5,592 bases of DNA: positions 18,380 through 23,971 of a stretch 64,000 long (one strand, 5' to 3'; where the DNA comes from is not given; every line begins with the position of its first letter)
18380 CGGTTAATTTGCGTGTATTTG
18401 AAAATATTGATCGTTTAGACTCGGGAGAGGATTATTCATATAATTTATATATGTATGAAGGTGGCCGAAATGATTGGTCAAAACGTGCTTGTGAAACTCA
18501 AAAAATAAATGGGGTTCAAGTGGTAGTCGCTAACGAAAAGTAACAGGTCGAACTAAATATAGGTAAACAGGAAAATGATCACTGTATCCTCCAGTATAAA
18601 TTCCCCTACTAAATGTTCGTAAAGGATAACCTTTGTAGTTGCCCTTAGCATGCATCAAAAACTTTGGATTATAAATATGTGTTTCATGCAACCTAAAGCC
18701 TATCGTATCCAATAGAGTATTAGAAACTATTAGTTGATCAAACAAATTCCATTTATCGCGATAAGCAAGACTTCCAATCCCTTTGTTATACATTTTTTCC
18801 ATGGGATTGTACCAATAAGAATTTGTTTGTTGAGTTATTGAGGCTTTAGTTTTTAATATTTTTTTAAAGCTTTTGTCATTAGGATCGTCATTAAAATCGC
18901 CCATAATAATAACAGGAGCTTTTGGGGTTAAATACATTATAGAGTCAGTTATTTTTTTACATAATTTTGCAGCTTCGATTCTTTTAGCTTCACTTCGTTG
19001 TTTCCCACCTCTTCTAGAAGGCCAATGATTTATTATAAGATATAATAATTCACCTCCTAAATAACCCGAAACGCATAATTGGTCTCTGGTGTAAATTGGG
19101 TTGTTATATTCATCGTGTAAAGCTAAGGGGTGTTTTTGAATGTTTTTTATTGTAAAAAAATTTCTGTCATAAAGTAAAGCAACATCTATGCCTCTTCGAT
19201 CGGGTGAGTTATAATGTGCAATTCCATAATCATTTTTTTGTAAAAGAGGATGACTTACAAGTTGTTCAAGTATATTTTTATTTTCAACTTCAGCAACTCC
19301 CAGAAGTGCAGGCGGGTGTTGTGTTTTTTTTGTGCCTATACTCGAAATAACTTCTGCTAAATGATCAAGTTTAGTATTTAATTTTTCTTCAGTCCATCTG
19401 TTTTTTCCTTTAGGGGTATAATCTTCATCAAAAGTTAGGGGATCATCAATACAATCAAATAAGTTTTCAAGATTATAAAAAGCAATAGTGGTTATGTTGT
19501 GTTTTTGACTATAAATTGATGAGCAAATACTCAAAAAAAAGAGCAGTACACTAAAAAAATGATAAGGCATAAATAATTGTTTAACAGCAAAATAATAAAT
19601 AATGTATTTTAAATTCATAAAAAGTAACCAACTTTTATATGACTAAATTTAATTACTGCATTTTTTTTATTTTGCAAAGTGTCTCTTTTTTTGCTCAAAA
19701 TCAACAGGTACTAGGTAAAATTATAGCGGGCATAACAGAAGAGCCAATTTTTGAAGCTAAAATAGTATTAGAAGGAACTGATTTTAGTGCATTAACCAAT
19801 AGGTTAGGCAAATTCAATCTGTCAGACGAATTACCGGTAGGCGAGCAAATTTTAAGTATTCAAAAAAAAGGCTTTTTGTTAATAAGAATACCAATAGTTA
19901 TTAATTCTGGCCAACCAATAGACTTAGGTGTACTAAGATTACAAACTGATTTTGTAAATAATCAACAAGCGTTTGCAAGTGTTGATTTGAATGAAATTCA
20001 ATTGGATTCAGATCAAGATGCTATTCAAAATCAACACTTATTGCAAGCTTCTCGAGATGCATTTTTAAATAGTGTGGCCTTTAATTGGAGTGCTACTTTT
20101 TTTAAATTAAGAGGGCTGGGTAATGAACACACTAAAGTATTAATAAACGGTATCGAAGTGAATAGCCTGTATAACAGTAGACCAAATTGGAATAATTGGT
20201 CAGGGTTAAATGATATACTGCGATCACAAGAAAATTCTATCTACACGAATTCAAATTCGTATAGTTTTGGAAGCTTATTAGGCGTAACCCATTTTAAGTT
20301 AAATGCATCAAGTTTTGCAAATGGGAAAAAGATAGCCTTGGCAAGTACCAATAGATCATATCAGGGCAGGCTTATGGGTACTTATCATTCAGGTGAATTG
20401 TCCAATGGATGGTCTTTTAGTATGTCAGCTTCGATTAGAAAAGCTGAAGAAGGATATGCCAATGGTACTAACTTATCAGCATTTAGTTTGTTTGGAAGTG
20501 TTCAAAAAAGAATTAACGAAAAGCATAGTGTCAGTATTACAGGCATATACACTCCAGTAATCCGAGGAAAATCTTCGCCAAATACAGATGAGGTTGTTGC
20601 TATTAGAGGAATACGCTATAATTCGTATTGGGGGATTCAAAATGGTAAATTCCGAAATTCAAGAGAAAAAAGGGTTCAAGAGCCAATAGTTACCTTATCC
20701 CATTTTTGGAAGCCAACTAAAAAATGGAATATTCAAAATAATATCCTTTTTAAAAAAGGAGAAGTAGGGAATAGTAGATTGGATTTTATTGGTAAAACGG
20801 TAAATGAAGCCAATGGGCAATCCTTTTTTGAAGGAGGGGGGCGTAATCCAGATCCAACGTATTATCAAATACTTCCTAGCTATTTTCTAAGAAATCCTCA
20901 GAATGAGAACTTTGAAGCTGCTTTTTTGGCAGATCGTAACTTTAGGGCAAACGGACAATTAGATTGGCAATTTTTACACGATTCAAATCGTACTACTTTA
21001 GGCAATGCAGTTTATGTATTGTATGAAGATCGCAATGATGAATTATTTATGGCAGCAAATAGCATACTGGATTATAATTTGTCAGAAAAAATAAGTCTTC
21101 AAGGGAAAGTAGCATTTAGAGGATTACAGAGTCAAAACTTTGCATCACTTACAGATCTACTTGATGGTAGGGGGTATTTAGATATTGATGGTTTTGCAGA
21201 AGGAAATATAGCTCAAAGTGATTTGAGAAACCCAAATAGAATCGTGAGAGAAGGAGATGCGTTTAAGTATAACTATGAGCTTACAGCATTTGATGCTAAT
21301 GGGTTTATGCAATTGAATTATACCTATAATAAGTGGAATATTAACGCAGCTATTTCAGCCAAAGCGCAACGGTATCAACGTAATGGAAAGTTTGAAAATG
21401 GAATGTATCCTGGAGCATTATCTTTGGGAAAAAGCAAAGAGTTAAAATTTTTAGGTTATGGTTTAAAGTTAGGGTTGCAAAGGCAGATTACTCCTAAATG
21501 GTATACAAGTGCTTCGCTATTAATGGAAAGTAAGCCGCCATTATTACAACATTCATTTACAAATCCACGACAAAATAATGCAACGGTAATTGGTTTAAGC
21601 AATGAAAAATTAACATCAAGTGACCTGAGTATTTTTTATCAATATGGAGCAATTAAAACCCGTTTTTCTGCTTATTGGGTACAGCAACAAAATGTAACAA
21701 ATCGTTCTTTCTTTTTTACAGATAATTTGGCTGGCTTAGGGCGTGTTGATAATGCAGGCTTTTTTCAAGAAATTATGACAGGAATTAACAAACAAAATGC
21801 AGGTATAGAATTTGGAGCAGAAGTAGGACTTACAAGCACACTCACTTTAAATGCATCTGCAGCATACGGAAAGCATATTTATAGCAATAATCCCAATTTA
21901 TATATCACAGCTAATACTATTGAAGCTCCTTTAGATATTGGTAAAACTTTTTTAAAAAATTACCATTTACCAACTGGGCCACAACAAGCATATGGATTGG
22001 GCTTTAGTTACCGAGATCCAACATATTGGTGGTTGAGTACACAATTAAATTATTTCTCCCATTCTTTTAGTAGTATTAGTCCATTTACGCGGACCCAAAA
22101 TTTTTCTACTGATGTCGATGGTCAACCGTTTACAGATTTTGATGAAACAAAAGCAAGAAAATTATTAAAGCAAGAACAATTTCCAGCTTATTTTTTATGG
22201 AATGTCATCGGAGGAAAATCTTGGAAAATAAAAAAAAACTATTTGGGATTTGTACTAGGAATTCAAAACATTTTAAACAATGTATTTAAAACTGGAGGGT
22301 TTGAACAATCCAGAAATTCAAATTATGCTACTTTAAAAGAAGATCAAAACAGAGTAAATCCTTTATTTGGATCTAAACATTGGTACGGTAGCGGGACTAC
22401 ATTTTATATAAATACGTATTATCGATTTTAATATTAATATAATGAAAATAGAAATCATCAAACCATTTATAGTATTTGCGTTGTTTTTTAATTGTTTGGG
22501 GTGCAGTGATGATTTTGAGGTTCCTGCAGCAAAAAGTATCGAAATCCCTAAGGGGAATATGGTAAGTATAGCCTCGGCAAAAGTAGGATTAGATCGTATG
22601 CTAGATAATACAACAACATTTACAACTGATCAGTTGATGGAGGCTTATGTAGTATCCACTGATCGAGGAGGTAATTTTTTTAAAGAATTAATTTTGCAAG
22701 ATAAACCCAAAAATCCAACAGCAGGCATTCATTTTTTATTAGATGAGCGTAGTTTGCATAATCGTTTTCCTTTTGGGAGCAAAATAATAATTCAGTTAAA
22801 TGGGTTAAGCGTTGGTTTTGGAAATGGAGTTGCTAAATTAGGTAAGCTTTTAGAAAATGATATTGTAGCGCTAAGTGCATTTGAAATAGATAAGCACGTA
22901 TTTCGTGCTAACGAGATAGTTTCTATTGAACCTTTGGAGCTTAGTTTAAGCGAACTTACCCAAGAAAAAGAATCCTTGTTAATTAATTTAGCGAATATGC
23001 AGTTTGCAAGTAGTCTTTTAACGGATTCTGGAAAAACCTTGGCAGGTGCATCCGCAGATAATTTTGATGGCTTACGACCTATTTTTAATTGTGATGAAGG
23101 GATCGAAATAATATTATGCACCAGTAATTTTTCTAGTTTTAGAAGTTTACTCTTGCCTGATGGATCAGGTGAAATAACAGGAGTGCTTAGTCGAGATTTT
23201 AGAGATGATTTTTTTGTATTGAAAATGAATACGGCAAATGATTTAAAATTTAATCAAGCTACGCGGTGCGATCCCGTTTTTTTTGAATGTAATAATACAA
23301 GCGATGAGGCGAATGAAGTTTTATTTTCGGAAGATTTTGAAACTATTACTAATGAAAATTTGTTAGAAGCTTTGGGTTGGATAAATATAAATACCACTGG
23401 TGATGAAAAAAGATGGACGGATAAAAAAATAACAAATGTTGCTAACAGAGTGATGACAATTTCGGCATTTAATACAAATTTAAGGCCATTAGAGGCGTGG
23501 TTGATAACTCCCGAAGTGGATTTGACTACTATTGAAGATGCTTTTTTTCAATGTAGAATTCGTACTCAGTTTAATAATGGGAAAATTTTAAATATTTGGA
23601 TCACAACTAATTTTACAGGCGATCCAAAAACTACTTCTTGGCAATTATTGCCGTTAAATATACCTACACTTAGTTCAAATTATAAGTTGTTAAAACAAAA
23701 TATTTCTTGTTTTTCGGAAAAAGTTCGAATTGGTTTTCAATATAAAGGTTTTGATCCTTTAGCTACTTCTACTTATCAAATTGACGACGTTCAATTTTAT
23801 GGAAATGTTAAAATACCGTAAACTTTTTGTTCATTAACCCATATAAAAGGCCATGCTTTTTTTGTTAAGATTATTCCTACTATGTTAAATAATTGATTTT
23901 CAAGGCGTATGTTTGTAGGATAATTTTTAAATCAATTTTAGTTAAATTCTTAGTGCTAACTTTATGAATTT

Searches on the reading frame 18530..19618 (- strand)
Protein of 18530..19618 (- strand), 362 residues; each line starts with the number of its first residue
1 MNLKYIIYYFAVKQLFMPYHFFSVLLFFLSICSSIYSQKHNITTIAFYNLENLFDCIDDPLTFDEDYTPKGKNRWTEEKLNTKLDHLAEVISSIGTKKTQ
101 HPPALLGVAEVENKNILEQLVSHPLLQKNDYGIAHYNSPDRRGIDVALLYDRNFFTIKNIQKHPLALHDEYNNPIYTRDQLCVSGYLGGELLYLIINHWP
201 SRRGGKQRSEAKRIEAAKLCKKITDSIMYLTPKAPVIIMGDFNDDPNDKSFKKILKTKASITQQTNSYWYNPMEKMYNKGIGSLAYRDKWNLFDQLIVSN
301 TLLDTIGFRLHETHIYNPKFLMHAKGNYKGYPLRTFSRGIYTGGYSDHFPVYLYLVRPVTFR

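Call 22: search_protein_families(library=pfam, proteins=[window:18530-19618:-], max_evalue=0.00001)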
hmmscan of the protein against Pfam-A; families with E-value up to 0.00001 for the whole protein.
window:18530-19618:- (362 aa): 1 family
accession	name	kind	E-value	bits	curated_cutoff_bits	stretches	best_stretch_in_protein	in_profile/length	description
PF19580.5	Exo_endo_phos_3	-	1.4e-112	376.2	27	1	44-356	1-310/311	Endonuclease/Exonuclease/phosphatase family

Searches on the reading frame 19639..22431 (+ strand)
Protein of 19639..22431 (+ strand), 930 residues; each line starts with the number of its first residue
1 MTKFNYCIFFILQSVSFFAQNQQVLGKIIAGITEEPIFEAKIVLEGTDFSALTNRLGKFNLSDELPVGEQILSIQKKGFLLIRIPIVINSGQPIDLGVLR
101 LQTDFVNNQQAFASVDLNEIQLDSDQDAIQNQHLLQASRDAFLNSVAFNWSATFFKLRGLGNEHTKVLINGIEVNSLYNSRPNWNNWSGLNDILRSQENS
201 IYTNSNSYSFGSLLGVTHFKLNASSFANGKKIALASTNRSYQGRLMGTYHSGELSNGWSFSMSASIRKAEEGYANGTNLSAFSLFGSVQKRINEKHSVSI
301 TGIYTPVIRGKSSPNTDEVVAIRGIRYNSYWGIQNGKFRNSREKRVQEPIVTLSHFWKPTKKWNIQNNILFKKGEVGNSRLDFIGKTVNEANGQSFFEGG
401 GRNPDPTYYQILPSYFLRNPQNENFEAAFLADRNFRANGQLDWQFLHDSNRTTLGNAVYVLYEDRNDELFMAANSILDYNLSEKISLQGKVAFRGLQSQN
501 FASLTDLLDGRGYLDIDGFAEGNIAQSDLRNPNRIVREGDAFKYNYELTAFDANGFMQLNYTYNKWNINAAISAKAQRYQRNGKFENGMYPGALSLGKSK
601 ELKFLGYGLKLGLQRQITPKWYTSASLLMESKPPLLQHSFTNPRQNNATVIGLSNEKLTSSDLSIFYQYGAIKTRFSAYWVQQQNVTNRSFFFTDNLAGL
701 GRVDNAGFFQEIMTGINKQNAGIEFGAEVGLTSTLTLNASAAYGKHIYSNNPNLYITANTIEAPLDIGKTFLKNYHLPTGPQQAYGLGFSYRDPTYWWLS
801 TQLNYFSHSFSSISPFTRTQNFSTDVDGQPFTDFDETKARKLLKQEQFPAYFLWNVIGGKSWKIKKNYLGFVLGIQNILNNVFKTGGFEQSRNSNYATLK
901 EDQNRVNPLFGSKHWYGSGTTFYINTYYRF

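Call 22: search_protein_families(library=pfam, proteins=[window:19639-22431:+], max_evalue=0.00001)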
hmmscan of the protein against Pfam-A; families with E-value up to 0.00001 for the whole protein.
window:19639-22431:+ (930 aa): 1 family
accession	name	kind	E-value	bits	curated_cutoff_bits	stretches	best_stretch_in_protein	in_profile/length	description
PF13715.12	CarbopepD_reg_2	-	2.3e-06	28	32.2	1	26-99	3-75/88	CarboxypepD_reg-like domain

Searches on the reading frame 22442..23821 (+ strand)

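Call 22: search_protein_families(library=pfam, proteins=[window:22442-23821:+], max_evalue=0.00001)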
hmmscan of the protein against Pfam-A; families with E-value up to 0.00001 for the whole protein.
window:22442-23821:+ (459 aa): 1 family
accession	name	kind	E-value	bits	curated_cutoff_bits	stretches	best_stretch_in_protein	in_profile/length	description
PF18942.5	DUF5689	-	1.4e-47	162.8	28.6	1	55-267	17-216/217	Family of unknown function (DUF5689)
